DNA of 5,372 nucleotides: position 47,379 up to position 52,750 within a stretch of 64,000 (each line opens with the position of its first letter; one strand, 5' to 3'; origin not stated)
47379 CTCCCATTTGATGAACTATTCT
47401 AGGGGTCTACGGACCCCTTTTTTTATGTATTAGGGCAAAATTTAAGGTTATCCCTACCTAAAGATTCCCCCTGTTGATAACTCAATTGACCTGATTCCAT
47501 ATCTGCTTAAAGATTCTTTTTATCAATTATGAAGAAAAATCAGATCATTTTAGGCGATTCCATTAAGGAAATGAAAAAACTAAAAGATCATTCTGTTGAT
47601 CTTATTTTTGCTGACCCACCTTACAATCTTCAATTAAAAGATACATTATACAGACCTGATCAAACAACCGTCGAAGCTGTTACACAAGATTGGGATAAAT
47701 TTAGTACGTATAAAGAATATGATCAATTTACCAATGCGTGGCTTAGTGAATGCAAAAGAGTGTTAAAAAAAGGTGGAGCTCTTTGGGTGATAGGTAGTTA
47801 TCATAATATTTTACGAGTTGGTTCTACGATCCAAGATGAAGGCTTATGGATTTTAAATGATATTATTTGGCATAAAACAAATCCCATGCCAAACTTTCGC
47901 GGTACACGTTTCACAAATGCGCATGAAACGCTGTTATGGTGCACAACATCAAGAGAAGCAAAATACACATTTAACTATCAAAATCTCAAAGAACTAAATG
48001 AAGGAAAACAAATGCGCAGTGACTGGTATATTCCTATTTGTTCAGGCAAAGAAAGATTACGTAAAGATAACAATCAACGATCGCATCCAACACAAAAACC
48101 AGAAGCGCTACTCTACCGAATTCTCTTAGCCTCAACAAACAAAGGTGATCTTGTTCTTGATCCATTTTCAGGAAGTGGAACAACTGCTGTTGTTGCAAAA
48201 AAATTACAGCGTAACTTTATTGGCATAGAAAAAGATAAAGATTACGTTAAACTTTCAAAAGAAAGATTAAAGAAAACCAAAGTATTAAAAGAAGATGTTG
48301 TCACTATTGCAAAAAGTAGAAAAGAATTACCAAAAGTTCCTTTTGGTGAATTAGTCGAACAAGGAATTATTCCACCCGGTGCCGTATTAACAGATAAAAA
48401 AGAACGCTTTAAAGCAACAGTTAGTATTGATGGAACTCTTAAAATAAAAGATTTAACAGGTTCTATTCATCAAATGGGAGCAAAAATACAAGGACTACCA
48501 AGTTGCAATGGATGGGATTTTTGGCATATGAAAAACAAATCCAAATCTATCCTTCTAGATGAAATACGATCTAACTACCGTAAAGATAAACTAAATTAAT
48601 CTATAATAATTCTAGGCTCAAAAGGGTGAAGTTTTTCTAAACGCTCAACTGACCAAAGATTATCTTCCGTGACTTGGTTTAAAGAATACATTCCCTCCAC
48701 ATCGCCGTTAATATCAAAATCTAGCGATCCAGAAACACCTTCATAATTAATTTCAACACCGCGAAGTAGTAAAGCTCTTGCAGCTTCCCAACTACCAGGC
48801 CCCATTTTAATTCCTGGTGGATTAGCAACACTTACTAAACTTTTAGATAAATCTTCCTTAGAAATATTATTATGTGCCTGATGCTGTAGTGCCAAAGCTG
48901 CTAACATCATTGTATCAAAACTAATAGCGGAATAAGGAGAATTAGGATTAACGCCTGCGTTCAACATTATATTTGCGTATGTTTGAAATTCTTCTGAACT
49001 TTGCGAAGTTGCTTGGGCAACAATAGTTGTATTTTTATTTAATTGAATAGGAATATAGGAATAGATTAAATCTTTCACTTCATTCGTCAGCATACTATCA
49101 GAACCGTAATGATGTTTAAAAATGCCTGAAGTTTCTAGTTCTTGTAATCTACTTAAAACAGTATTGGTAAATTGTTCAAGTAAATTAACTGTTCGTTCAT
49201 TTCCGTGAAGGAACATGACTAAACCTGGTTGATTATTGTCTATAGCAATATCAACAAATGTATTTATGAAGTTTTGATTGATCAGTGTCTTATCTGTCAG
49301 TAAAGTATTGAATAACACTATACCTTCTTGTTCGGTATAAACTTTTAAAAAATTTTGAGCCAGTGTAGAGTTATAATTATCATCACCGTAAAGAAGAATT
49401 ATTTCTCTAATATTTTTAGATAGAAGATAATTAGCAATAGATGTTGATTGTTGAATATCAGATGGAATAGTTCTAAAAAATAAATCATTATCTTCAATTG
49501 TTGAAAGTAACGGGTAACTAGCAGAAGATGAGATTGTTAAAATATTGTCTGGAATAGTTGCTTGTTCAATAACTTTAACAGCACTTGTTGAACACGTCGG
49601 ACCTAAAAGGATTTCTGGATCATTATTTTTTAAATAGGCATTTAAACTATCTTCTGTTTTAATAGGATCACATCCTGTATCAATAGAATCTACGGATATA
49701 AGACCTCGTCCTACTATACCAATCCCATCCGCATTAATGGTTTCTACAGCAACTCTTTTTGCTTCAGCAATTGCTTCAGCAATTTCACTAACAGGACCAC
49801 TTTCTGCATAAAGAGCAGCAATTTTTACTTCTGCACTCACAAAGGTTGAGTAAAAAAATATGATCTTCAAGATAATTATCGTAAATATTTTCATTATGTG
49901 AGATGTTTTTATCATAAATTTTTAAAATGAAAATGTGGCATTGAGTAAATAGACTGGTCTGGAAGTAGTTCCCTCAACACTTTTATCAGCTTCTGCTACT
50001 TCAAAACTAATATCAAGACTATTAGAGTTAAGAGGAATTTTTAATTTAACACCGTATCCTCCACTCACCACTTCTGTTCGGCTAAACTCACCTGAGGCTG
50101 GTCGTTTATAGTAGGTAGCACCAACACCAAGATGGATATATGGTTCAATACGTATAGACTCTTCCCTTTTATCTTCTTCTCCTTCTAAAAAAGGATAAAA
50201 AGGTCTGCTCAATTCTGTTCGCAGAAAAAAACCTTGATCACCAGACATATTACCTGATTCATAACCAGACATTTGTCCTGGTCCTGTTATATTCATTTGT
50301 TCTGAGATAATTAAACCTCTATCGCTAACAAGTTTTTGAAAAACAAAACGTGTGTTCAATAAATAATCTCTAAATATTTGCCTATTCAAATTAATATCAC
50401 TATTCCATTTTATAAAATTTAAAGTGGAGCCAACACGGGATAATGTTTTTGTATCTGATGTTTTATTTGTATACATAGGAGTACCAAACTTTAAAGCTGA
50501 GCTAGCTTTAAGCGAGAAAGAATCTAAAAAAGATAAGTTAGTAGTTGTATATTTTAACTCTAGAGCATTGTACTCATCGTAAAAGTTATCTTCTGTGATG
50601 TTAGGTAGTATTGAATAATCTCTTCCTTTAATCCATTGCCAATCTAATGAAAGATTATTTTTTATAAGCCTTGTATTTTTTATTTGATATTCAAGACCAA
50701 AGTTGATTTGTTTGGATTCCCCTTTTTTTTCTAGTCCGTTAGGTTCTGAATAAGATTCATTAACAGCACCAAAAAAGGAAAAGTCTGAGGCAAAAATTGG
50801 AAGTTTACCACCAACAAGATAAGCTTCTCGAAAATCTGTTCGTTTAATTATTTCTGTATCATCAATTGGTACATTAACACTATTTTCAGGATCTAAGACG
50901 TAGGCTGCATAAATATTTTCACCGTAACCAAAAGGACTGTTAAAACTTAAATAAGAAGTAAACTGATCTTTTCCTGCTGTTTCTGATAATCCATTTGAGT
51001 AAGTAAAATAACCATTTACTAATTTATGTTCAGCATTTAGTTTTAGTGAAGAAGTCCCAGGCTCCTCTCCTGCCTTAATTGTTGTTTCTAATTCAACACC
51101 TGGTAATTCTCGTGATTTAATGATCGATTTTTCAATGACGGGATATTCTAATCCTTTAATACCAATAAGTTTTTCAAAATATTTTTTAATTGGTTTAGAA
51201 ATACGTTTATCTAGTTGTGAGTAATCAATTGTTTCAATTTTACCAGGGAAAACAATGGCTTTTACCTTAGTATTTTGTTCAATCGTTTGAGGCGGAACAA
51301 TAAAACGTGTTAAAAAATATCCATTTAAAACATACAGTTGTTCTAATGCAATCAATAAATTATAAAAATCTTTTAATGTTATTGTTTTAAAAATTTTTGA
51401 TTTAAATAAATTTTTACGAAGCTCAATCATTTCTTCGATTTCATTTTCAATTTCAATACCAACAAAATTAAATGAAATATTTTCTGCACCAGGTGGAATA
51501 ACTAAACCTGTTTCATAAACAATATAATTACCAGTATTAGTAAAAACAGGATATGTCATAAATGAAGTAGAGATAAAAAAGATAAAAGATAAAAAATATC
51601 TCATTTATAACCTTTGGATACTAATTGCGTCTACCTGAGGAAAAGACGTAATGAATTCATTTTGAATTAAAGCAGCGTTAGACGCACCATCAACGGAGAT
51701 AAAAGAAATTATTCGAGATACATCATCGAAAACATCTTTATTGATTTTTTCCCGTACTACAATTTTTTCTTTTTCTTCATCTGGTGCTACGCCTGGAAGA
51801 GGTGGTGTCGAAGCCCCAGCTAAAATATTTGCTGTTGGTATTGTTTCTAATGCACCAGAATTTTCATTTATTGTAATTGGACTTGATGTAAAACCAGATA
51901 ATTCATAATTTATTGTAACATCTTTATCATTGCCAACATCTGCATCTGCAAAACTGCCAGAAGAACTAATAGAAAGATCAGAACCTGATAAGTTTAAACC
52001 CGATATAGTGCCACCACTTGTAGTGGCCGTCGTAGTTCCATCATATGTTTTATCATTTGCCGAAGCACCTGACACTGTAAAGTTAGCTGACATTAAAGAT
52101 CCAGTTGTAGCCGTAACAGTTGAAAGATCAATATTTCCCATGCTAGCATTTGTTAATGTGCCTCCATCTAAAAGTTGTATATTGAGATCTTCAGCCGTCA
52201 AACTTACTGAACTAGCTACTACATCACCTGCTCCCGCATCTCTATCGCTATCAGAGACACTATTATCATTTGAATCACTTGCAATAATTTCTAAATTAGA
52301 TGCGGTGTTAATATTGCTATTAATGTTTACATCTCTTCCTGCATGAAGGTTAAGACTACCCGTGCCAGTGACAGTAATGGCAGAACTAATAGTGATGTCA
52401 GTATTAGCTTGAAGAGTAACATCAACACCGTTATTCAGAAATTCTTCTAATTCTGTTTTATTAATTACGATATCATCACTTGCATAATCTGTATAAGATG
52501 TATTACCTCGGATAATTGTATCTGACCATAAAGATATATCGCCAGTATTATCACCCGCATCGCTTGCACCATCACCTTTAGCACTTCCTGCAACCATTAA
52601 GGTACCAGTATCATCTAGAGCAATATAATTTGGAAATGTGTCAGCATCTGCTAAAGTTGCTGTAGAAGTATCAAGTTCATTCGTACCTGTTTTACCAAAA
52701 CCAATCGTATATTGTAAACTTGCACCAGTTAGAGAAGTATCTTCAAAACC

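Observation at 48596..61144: Compact tpsA-tpsA-tpsB-PBP operon: two giant two-partner-secretion exoproteins in an otherwise streamlined housekeeping region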

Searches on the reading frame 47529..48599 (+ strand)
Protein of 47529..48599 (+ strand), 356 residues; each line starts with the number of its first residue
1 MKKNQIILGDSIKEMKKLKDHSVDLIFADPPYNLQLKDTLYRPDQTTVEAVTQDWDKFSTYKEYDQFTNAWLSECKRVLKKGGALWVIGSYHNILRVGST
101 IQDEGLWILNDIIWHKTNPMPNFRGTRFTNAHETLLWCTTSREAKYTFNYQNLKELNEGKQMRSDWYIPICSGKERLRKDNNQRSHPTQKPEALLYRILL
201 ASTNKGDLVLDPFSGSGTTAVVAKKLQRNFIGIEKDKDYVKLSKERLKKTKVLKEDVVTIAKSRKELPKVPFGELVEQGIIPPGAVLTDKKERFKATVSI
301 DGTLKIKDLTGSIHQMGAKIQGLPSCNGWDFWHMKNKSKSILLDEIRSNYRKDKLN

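Call 3: search_protein_families(library=pfam, proteins=[window:47529-48599:+], max_evalue=0.01)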
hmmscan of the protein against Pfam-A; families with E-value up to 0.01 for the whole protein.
window:47529-48599:+ (356 aa): 12 families
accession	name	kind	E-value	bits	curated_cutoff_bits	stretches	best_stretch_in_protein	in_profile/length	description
PF01555.25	N6_N4_Mtase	-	4e-69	233.4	26.7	1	23-245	1-221/221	DNA methylase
PF18755.6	RAMA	-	2.3e-16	60.1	35.2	1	261-354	10-105/107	Restriction Enzyme Adenine Methylase Associated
PF01170.24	UPF0020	-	6.4e-07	29.7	22.3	1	200-249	23-71/197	RMKL-like, methyltransferase domain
PF03602.21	Cons_hypoth95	-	7.9e-07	29.4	24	0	5-36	94-127/182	Conserved hypothetical protein 95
PF13847.12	Methyltransf_31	-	9.5e-06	25.8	27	0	205-252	3-53/145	Methyltransferase domain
PF08241.18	Methyltransf_11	-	0.00071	20.6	21.2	0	71-86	79-94/95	Methyltransferase domain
PF02384.22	N6_Mtase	-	0.00087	19.1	20.4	0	3-88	106-182/311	N-6 DNA Methylase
PF01135.25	PCMT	-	0.0037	17.5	20.3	1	203-252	71-123/210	Protein-L-isoaspartate(D-aspartate) O-methyltransferase (PCMT)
PF09445.16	Methyltransf_15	-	0.0047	17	22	0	208-252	3-47/165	RNA cap guanine-N2 methyltransferase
PF02086.21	MethyltransfD12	-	0.0068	16.6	22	0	15-34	168-187/253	D12 class N6 adenine-specific DNA methyltransferase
PF00398.26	RrnaAD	-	0.0089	15.6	24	0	205-260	30-88/263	Ribosomal RNA adenine dimethylase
PF13649.12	Methyltransf_25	-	0.0096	17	27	0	209-256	1-47/97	Methyltransferase domain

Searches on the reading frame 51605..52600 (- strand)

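Call 58: search_protein_families(library=pfam, proteins=[window:51605-52600:-], max_evalue=0.01)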
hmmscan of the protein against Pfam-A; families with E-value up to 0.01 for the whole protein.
window:51605-52600:- (331 aa): 1 family
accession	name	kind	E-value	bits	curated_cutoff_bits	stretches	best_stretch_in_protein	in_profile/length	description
PF18657.6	YDG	-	3e-11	43.8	25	1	173-236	4-72/85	YDG domain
